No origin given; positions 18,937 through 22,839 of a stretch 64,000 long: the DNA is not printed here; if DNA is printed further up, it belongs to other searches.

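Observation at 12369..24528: Tightly coupled operon of three giant secreted proteins (~4,000 aa in 12.2 kb) with no recognisable overall family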

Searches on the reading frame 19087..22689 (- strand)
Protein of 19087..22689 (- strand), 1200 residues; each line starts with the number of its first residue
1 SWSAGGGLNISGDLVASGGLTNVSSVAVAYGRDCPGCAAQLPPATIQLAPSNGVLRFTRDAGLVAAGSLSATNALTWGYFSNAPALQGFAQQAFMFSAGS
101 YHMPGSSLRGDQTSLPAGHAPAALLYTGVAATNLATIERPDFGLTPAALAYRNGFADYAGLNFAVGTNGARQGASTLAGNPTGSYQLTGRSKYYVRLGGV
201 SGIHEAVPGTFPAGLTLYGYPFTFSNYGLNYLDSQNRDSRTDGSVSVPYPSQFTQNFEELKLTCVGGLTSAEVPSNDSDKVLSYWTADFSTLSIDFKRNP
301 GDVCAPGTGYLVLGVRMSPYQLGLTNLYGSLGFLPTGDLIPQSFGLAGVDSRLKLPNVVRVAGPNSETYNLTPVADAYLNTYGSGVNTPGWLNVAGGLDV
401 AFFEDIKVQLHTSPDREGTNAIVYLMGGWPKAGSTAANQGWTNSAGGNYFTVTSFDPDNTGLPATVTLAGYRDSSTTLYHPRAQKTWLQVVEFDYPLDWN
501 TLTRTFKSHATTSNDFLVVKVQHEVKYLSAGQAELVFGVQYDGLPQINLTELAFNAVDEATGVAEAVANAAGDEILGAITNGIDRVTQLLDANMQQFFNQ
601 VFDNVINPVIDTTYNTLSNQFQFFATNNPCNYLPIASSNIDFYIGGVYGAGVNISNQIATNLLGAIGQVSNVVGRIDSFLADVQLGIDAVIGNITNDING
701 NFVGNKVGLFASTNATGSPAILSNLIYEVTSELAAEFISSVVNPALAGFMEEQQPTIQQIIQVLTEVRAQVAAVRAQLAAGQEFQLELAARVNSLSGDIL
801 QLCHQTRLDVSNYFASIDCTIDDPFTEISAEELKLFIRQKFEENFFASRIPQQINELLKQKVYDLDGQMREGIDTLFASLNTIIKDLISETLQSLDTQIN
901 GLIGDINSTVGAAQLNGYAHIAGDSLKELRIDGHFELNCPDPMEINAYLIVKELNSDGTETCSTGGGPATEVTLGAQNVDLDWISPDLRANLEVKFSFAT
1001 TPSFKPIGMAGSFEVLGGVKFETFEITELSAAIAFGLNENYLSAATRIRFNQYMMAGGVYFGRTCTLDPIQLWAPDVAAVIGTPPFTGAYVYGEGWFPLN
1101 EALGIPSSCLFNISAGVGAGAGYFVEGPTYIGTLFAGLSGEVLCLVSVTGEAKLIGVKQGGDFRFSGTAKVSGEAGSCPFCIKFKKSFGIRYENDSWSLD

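Call 40: predict_structure(alignment_id=A3)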
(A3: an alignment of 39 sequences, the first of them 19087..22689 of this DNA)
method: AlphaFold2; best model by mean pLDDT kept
length: 1200 residues; sequences in the alignment: 39
mean_pLDDT: 79.7   pTM: 0.54
mean pLDDT of the five models: 79.7, 78.5, 77.4, 76.0, 75.8
residues with pLDDT >= 90: 324; 70-90: 625; 50-70: 188; < 50: 63
segments of 3 or more residues with pLDDT < 50: 545-547, 553-560, 645-653, 714-718, 891-910, 956-960
pLDDT, mean of each block of 10 residues (from residue 1): 65 73 90 81 90 88 90 91 73 92 74 68 74 79 71 79 91 94 93 90 93 94 95 87 96 97 93 95 94 95 89 95 90 96 94 94 90 95 77 95 94 83 88 75 89 90 90 90 83 89 92 68 91 89 52 45 65 79 83 80 79 79 69 66 45 55 59 84 85 77 77 53 70 53 62 76 85 83 81 77 80 74 69 83 84 84 81 76 62 37 37 81 86 73 76 60 62 84 73 83 75 79 78 83 86 83 83 83 82 82 59 80 84 85 72 84 82 70 79 79
secondary structure, 60 per line:
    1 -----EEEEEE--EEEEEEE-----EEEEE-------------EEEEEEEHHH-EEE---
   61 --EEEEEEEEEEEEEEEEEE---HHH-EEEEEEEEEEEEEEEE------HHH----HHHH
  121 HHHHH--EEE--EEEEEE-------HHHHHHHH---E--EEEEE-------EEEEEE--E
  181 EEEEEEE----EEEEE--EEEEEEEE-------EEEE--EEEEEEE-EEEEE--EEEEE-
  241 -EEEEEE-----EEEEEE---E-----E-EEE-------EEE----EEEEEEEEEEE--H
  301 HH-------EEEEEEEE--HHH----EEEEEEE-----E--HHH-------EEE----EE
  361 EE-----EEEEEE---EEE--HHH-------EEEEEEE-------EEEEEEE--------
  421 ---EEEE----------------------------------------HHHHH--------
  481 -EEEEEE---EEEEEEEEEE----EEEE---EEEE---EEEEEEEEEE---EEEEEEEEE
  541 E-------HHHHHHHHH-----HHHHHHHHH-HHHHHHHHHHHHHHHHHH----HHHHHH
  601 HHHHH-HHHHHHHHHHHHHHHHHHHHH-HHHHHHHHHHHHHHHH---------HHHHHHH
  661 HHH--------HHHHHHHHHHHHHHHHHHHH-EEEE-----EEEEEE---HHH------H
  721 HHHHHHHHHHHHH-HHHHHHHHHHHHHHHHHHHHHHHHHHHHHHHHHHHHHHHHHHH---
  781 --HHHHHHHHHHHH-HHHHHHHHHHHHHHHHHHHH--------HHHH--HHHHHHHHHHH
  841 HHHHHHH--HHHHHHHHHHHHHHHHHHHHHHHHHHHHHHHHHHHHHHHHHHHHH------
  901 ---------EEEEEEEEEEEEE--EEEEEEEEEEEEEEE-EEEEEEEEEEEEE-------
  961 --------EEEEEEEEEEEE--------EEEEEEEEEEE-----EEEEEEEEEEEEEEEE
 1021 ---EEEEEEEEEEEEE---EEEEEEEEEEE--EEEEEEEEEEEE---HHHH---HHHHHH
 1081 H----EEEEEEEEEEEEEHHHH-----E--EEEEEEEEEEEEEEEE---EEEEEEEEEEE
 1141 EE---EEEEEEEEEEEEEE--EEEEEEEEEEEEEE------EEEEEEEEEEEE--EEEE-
elements in order (helices of 4 or more, strands of 3 or more residues): E6-11 E14-20 E26-30 E44-50 E55-57 E63-80 E88-103 H117-125 E128-130 E133-138 H146-153 E160-164 E172-177 E180-187 E192-196 E199-206 E214-217 E220-226 E228-232 E235-239 E242-247 E253-258 E270-272 E280-282 E287-297 E310-317 E327-333 E352-354 E359-362 E368-373 E377-379 E392-398 E406-412 E424-427 H468-472 E482-487 E491-500 E505-508 E512-515 E519-528 E532-541 H549-557 H563-571 H573-590 H595-605 H607-627 H629-644 H654-663 H672-691 E693-696 E702-707 H720-733 H735-777 H783-794 H796-815 H824-827 H830-847 H850-894 E910-922 E925-939 E941-953 E969-980 E989-999 E1005-1020 E1024-1036 E1040-1050 E1053-1064 H1068-1071 H1075-1081 E1086-1098 H1099-1102 E1111-1126 E1130-1142 E1146-1159 E1162-1175 E1182-1193 E1196-1199

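Call 42: fold_search(model_id=the predicted structure, library=pdb)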
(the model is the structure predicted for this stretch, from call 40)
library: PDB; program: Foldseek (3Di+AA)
matches with E <= 10: 430; with E <= 0.001: 3
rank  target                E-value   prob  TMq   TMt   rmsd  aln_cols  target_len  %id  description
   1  9e9r                  3.7e-04  0.77  0.10  0.05  36.1      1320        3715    8  The Structure of ApoB100 from Human Low-Density Lipoprotein (released 2024-12-18)
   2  9ea7                  4.4e-04  0.47  0.09  0.04  54.9      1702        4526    8  The Structure of ApoB100 from Human Low-Density Lipoprotein (released 2024-12-18)
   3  1lsh_A                9.7e-04  0.16  0.06  0.06  36.9      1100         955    8  LIPID-PROTEIN INTERACTIONS IN LIPOVITELLIN (released 2002-07-31)
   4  8eoj_B                2.5e-02  0.08  0.05  0.07  37.4      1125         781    8  Microsomal triglyceride transfer protein (released 2023-05-03)
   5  7x2a_B                2.8e-02  0.10  0.07  0.08  29.9      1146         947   10  MERS-CoV spike complex with S41 neutralizing antibody Fab Class1 (1u2d RBD with 1Fab) (released 2022-11-09)
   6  7zeu_D                3.5e-02  0.21  0.05  0.12  34.5       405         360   10  Crystal structure of human Clusterin, crystal form II (released 2023-10-11)
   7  4ok2_B                3.8e-02  0.15  0.07  0.09  30.8       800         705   10  Crystal Structure of Alg17c Mutant Y258A (released 2014-01-29)
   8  7x28_G                3.9e-02  0.07  0.07  0.07  38.3      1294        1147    9  MERS-CoV spike complex with S41 neutralizing antibody Fab Class3 (2u1d RBD with 2Fab) (released 2023-01-18)
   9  4ojz_A                6.5e-02  0.11  0.07  0.09  29.7       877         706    9  Crystal Structure of Alg17c Mutant Y258A Complexed with Alginate Trisaccharide (released 2014-01-29)
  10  4ojz_B                7.4e-02  0.11  0.07  0.09  30.6       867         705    8  Crystal Structure of Alg17c Mutant Y258A Complexed with Alginate Trisaccharide (released 2014-01-29)
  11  7x28_I                1.1e-01  0.05  0.06  0.07  30.8      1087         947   10  MERS-CoV spike complex with S41 neutralizing antibody Fab Class3 (2u1d RBD with 2Fab) (released 2023-01-18)
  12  7qur_A                1.1e-01  0.04  0.07  0.07  33.7      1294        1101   10  SARS-CoV-2 Spike with ethylbenzamide-tri-iodo Siallyllactose, C3 symmetry (released 2022-06-01)
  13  6e14_D                1.1e-01  0.87  0.10  0.14  22.0       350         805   12  Handover mechanism of the growing pilus by the bacterial outer membrane usher FimD (released 2018-10-17)
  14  9bdt_A                1.2e-01  0.10  0.09  0.05  37.3      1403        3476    8  Apolipoprotein B 100 bound to LDL receptor and legobody (released 2024-12-25)
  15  6ehd                  1.2e-01  0.91  0.11  0.33  17.2       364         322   10  OmpT (in-vitro folded), an outer membrane protein of Vibrio cholerae (released 2018-04-25)
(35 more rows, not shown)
